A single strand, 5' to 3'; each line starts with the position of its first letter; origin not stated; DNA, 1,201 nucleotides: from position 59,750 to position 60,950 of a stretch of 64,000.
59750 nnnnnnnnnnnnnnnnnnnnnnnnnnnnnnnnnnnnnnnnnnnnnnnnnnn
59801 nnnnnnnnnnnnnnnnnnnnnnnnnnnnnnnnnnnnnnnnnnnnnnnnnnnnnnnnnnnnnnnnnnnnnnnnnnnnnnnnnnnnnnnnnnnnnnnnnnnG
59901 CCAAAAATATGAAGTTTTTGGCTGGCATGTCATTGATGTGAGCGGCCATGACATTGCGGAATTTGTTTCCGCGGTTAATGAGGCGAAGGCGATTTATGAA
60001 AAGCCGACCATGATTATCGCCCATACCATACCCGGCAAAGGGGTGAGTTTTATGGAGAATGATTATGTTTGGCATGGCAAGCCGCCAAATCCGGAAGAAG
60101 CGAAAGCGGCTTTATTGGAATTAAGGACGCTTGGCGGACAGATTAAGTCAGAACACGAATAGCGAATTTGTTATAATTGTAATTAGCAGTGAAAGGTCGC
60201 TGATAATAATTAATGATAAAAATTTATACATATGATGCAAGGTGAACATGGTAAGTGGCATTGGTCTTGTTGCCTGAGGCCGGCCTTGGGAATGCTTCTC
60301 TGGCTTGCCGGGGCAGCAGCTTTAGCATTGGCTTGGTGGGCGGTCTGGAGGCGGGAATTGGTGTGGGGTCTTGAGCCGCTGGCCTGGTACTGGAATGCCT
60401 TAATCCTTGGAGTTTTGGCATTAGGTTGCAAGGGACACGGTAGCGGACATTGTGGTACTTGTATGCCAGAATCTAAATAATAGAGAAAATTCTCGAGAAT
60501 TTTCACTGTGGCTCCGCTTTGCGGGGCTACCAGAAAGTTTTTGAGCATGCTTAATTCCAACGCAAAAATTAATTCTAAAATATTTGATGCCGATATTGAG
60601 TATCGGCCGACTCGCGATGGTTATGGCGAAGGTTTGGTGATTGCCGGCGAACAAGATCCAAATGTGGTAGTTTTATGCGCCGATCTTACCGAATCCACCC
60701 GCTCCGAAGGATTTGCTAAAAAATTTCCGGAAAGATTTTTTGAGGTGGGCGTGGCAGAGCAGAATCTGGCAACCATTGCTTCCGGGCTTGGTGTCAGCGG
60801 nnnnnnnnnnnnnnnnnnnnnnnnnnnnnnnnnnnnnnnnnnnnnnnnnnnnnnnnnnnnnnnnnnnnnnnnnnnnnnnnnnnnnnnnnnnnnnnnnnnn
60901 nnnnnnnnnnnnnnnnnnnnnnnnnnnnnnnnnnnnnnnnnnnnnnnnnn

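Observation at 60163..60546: GC-rich, strongly G/T-skewed ~250-bp island inserted between the two halves of a split transketolase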

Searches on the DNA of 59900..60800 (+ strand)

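Call 4: search_rna_families(source=window, start=59900, end=60800, threshold=evalue, max_evalue=10, show_alignments=3)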
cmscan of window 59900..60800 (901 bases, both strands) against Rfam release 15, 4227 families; matches with E-value up to 10: 1.
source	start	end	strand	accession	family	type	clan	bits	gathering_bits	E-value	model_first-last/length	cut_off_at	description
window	60196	60259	+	RF00160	snoZ159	Gene; snRNA; snoRNA; CD-box;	CL00065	17.1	39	4.5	1-86/86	no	Small nucleolar RNA Z159/U59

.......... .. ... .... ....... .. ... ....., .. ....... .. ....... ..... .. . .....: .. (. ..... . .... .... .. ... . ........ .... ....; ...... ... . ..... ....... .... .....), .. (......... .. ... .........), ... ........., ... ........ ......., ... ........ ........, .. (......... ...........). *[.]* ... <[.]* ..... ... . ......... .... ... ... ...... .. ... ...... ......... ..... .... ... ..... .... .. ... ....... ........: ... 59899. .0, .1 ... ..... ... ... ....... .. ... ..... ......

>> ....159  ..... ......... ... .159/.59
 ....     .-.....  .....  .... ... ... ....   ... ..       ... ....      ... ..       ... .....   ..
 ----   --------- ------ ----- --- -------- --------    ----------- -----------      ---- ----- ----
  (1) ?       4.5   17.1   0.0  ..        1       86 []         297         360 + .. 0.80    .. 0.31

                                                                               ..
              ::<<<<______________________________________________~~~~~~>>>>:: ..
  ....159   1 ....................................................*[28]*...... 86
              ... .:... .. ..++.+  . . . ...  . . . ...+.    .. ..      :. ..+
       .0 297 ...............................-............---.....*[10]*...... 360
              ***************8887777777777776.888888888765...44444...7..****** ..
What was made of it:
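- On Any Rfam RNA family (RNase P, tmRNA, SRP, riboswitches, leaders): cmscan of 59900-60800 at E<=10 returns only snoZ159 at E=4.5 (call 4).
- There is no Rfam match even at E<=10 (call 4).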

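Call 45: build_rna_model(alignment_id=A3, structure=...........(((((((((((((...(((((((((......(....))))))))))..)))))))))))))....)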
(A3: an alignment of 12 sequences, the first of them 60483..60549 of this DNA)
Model R1 built from alignment A3 (12 sequences, 76 columns); structure: as given.
model positions 67; base pairs 23; branch points 0; effective number of sequences 4.77; information 0.838 bits per position. Calibrated on 0.2 Mb of random sequence (short: E-values are rough).
structure used (alignment columns):
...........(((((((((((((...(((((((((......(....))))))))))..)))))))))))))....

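Call 46: search_with_rna_model(model_id=R1, sources=[window, L001, L002, L005, L007, L008, L009, L010, L011, L012, L013, L015, L016, L017, L018, L019, L020, L021, L022, L023, L024, L025, L026, L027, L028, L029, L030, L031, L034, L035, L036, L037, L038, L040, L041, L042, L043, L044, L047, L049, L050, L051, L052, L053, L054, L055, L056, L057, L058, L059, L060, L061, L062, L063, L064, L065, L066, L067, L068, L070, L071, L073, L076, L077, L078, L079, L080, L081, L082, L083, L085, L086, L088, L089, L090], max_evalue=1, make_alignment=true)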
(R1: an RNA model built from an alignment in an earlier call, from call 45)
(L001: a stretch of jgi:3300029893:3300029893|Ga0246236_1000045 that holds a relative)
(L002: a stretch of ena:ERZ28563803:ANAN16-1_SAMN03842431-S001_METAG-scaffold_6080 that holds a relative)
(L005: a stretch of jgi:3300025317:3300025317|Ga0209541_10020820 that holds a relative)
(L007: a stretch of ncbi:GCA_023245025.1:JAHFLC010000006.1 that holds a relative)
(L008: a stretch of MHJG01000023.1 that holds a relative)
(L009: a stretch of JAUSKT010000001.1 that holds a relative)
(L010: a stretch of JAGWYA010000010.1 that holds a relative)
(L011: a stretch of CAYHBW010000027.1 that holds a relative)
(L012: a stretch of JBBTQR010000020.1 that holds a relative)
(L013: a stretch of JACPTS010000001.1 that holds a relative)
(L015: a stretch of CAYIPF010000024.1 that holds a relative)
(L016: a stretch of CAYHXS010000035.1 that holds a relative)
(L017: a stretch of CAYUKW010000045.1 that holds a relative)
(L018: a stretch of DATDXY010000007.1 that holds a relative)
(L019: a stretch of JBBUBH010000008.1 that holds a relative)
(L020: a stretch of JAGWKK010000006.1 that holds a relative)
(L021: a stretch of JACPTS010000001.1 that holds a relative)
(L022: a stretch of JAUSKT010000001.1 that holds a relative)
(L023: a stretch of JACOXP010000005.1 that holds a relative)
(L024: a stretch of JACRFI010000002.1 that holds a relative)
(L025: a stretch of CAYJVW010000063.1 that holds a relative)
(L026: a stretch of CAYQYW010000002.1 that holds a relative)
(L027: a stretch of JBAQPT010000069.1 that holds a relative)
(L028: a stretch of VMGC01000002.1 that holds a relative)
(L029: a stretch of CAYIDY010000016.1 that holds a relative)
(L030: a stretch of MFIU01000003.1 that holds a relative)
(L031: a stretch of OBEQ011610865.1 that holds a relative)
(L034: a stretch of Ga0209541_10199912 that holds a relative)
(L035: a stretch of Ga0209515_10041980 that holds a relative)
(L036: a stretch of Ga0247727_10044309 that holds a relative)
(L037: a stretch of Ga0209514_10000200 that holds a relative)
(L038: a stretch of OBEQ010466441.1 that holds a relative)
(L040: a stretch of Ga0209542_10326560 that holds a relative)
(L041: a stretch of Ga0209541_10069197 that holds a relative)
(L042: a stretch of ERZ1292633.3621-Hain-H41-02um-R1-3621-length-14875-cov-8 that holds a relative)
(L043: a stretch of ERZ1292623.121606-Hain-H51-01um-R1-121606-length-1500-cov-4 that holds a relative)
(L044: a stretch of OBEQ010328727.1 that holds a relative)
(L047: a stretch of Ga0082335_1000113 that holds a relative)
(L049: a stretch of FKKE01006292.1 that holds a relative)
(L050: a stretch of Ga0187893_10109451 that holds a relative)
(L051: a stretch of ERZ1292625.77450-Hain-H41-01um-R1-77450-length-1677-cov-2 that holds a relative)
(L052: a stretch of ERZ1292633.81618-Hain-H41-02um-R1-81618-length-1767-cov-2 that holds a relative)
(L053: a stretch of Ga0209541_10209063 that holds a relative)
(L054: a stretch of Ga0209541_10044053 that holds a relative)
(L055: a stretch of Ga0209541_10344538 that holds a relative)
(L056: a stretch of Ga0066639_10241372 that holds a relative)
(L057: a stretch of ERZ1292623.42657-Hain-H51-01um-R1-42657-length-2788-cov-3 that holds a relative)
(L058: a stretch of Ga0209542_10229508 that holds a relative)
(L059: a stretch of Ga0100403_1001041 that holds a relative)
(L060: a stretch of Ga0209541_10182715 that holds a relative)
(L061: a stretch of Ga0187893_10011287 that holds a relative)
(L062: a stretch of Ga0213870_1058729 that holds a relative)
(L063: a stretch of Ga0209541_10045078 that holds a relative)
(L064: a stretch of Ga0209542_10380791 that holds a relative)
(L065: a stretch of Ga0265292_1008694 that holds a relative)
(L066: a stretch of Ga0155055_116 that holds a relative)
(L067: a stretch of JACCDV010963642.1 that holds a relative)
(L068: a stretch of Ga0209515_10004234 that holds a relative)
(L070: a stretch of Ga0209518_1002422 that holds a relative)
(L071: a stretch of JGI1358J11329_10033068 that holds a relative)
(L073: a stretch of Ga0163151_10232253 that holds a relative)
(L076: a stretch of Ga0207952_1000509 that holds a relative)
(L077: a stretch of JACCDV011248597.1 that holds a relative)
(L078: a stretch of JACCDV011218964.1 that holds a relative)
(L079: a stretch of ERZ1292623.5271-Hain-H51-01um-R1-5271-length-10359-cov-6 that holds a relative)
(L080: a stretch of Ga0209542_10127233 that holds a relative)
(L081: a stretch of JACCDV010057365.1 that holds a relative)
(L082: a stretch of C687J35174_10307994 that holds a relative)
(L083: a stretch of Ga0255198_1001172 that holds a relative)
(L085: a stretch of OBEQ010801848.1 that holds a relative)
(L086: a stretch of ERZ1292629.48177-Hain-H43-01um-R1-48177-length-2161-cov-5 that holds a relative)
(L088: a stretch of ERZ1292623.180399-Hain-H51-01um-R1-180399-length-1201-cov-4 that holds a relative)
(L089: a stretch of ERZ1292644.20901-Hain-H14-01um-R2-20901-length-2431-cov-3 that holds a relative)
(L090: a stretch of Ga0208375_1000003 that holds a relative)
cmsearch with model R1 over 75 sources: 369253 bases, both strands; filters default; matches with E-value up to 1: 55.
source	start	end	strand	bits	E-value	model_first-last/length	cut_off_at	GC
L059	2692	2758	+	81.8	2.9e-14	1-67/67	no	0.31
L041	1022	1088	+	78.6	1.4e-13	1-67/67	no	0.37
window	60483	60548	+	76.9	3.2e-13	1-67/67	no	0.45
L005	2928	2994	+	75.6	6.2e-13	1-67/67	no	0.4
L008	3256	3321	+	73.1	2.1e-12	1-67/67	no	0.36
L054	2337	2408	+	69.6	1.1e-11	1-67/67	no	0.39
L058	453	518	+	68.2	2.2e-11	1-67/67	no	0.36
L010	3270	3340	+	67.6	2.9e-11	1-67/67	no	0.48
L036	2747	2817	+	67.2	3.5e-11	1-67/67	no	0.37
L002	5298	5365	+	67.2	3.7e-11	1-67/67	no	0.5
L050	2020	2080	+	65.4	8.8e-11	1-67/67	no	0.43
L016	3247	3322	+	64.4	1.4e-10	1-67/67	no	0.32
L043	318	393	+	64.4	1.4e-10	1-67/67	no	0.32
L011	3247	3324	+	63.6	2e-10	1-67/67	no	0.37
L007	3179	3248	+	62.6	3.5e-10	1-67/67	no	0.54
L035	1046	1118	+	60.8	8e-10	1-67/67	no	0.3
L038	223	295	+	60.8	8e-10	1-67/67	no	0.3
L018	3309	3386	+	56.2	7.7e-09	1-67/67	no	0.35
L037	2744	2804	+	54.5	1.8e-08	1-67/67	no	0.46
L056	745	820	+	49.3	2.1e-07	1-67/67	no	0.26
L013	3517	3584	+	48.1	3.8e-07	1-67/67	no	0.29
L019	1105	1179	+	47.9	4.3e-07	1-67/67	no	0.43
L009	3259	3346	+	46.8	7.2e-07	1-67/67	no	0.5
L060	141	218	+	45.2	1.6e-06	1-67/67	no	0.36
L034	1229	1300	+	44.1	2.7e-06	1-67/67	no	0.4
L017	1563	1625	+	39.9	2.1e-05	10-67/67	no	0.44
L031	2783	2853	+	38.4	4.3e-05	1-67/67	no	0.25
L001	2994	3042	+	32.3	0.00085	11-63/67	no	0.49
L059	2638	2715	-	31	0.0016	1-67/67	no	0.33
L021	3175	3219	+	30.9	0.0016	1-67/67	no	0.24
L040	837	887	+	29.1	0.004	15-59/67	no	0.29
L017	1560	1631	-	27.3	0.0098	1-67/67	no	0.43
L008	3262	3327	-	25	0.029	1-67/67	no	0.36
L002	5305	5362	-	24.8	0.033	10-66/67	no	0.48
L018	3303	3332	-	24.4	0.04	1-67/67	no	0.23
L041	1032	1084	-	24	0.049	11-63/67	no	0.4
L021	3167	3198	-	23.1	0.074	1-67/67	no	0.28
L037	2707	2767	-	22.9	0.083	1-67/67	no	0.38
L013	3463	3536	-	22.8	0.086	1-67/67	no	0.32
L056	720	768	-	22.5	0.1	1-67/67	no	0.24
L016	3226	3270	-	22.4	0.1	1-67/67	no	0.24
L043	297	341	-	22.4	0.1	1-67/67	no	0.24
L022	3182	3241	+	22.1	0.12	1-67/67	no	0.27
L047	2817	2886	+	21.5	0.16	1-67/67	no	0.43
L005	2924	2951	-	21.3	0.18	1-67/67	no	0.29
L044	1585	1646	+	19.9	0.35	11-63/67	no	0.45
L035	1005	1069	-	19.5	0.42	1-67/67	no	0.42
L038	182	246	-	19.5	0.42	1-67/67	no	0.42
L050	2003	2043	-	19.5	0.42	1-67/67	no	0.27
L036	2736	2770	-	19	0.55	1-67/67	no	0.34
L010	3230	3293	-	18.8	0.6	1-67/67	no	0.38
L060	122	164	-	18.4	0.73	1-67/67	no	0.28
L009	3216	3282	-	18.3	0.75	1-67/67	no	0.39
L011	3230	3270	-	17.9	0.92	1-67/67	no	0.32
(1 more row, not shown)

Alignment A4: 55 matches aligned to the model, 129 columns, each read 5' to 3' on its own strand. Consensus structure (alignment columns), stored with it:
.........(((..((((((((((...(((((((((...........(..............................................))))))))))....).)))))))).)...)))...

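Call 47: search_with_rna_model(model_id=R1, sources=[window, L001, L002, L005, L007, L008, L009, L010, L011, L013, L016, L017, L018, L019, L031, L034, L035, L036, L037, L041, L050, L054, L056, L058, L059, L060], max_evalue=0.001, make_alignment=true)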
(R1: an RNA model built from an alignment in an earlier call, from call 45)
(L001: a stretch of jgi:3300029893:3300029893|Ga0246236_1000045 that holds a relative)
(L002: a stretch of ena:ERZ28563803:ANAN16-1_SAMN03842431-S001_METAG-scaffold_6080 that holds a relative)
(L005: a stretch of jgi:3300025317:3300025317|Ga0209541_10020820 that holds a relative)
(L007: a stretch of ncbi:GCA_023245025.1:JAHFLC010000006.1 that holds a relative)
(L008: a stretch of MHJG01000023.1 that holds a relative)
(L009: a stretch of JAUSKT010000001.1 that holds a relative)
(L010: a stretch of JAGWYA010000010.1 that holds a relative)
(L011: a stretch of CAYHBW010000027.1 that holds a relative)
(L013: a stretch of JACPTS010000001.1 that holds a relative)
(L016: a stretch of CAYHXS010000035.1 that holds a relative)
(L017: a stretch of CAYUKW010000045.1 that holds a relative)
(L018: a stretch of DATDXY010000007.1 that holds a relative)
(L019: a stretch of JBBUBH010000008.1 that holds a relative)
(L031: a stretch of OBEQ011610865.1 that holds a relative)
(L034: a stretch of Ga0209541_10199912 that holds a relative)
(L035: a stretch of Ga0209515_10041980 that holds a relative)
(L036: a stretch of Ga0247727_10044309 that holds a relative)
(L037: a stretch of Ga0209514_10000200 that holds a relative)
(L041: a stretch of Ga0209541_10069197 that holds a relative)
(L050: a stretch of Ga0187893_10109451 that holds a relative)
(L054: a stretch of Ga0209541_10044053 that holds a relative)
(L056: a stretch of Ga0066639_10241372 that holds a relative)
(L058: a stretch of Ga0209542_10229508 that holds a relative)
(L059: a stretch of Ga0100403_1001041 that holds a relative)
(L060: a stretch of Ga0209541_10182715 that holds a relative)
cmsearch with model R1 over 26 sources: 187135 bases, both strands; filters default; matches with E-value up to 0.001: 27.
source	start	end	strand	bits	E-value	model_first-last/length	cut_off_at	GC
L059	2692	2758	+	81.8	1.5e-14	1-67/67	no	0.31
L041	1022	1088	+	78.6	7.1e-14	1-67/67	no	0.37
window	60483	60548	+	76.9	1.6e-13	1-67/67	no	0.45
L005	2928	2994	+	75.6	3.1e-13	1-67/67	no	0.4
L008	3256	3321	+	73.1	1.1e-12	1-67/67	no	0.36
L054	2337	2408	+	69.6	5.7e-12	1-67/67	no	0.39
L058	453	518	+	68.2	1.1e-11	1-67/67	no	0.36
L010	3270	3340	+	67.6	1.5e-11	1-67/67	no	0.48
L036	2747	2817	+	67.2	1.8e-11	1-67/67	no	0.37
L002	5298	5365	+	67.2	1.9e-11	1-67/67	no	0.5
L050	2020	2080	+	65.4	4.5e-11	1-67/67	no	0.43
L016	3247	3322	+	64.4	7.2e-11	1-67/67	no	0.32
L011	3247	3324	+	63.6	1e-10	1-67/67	no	0.37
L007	3179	3248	+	62.6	1.8e-10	1-67/67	no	0.54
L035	1046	1118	+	60.8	4.1e-10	1-67/67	no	0.3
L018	3309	3386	+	56.2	3.9e-09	1-67/67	no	0.35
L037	2744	2804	+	54.5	8.9e-09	1-67/67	no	0.46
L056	745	820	+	49.3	1.1e-07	1-67/67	no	0.26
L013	3517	3584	+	48.1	1.9e-07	1-67/67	no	0.29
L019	1105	1179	+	47.9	2.2e-07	1-67/67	no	0.43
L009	3259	3346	+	46.8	3.6e-07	1-67/67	no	0.5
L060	141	218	+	45.2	8.3e-07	1-67/67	no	0.36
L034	1229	1300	+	44.1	1.4e-06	1-67/67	no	0.4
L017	1563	1625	+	39.9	1e-05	10-67/67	no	0.44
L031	2783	2853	+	38.4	2.2e-05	1-67/67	no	0.25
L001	2994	3042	+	32.3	0.00043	11-63/67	no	0.49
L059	2638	2715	-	31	0.00081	1-67/67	no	0.33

Alignment A5: 27 matches aligned to the model, 121 columns, each read 5' to 3' on its own strand. Consensus structure (alignment columns), stored with it:
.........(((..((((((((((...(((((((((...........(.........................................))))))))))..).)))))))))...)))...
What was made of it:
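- The CM-detectable structure is confined to the 3' spacer (calls 46, 47).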

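Call 83: search_rna_families(sources=[L013, L020, L005, L009, L019], threshold=evalue, max_evalue=0.01)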
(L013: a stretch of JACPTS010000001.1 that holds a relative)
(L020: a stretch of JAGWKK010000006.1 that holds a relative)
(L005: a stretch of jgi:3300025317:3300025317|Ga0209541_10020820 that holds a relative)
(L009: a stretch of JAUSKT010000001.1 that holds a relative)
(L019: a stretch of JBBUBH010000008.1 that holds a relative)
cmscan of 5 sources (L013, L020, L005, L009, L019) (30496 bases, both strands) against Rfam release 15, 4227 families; matches with E-value up to 0.01: 0.
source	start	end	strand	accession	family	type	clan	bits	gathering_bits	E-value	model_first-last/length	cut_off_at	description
